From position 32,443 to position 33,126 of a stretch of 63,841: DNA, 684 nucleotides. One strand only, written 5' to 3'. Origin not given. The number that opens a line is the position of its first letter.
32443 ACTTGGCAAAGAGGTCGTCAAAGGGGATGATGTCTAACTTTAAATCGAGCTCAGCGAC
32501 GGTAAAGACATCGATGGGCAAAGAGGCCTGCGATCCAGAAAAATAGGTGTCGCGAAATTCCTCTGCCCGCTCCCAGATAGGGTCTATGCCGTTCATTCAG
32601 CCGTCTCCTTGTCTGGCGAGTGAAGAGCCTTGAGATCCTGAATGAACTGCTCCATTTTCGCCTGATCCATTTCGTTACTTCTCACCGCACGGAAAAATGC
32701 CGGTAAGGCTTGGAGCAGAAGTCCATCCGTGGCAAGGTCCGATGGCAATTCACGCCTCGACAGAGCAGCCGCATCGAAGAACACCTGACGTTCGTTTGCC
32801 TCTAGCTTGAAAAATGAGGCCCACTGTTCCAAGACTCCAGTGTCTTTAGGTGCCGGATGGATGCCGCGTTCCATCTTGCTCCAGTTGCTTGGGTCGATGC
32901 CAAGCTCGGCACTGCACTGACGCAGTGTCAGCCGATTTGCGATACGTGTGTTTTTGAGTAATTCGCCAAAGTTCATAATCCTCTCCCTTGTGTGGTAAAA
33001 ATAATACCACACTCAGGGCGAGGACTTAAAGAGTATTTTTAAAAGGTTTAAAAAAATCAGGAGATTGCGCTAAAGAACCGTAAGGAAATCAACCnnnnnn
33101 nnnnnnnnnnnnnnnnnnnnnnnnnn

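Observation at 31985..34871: Uncharacterised four-gene cassette: 383-aa orphan, DUF429 RNase-H-fold nuclease, XRE repressor and ImmA/IrrE protease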

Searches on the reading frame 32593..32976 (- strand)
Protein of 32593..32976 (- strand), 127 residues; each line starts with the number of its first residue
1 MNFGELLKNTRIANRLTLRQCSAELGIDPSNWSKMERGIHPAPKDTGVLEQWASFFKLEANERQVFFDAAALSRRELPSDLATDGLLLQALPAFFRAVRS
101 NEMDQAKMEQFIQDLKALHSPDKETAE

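Call 3: search_protein_families(library=pfam, proteins=[window:32593-32976:-], max_evalue=0.1)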
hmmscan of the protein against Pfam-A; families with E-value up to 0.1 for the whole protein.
window:32593-32976:- (127 aa): 4 families
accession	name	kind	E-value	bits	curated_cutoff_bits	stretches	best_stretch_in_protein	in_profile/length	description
PF13560.12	HTH_31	-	1.2e-07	32.4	27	1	3-63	2-61/64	Helix-turn-helix domain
PF12844.13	HTH_19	-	5.1e-07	29.9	30.2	1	4-62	1-57/64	Helix-turn-helix domain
PF13413.12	HTH_25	-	0.035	14.4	24.6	1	6-61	1-60/62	Helix-turn-helix domain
PF02602.20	HEM4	-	0.07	12.7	27.5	1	36-105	87-159/231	Uroporphyrinogen-III synthase HemD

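Call 4: search_protein_families(library=padloc, proteins=[window:32593-32976:-], max_evalue=0.1)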
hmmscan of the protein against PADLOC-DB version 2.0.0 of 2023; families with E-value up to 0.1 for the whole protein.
window:32593-32976:- (127 aa): 1 family
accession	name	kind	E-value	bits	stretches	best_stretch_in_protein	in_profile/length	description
PDLC02926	HTH_VI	-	0.00038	18.7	1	2-58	1-55/92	-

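Call 5: search_protein_families(library=ncbifam, proteins=[window:32593-32976:-], max_evalue=0.1)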
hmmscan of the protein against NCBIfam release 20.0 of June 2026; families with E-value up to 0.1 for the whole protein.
window:32593-32976:- (127 aa): 2 families
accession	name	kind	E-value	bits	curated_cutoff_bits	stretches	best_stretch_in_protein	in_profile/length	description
NF041951.1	phage_RstR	subfamily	0.034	14.4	80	1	1-39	1-39/108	RstR family transcriptional repressor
NF046032.1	TransRegSlrRBacil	equivalog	0.09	12.9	250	0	14-74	13-69/149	HTH-type transcriptional regulator SlrR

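Call 76: search_protein_families(library=phrogs, proteins=[window:32593-32976:-], max_evalue=0.01)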
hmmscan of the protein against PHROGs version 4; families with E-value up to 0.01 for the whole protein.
window:32593-32976:- (127 aa): 3 families
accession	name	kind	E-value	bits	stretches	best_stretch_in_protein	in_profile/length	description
phrog_3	-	transcription regulation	0.0001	23.2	1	1-75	87-155/430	transcriptional repressor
phrog_8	-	transcription regulation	0.00021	21.8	1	1-56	75-128/346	transcriptional regulator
phrog_4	-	transcription regulation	0.0016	18.5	1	1-56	135-184/400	transcriptional repressor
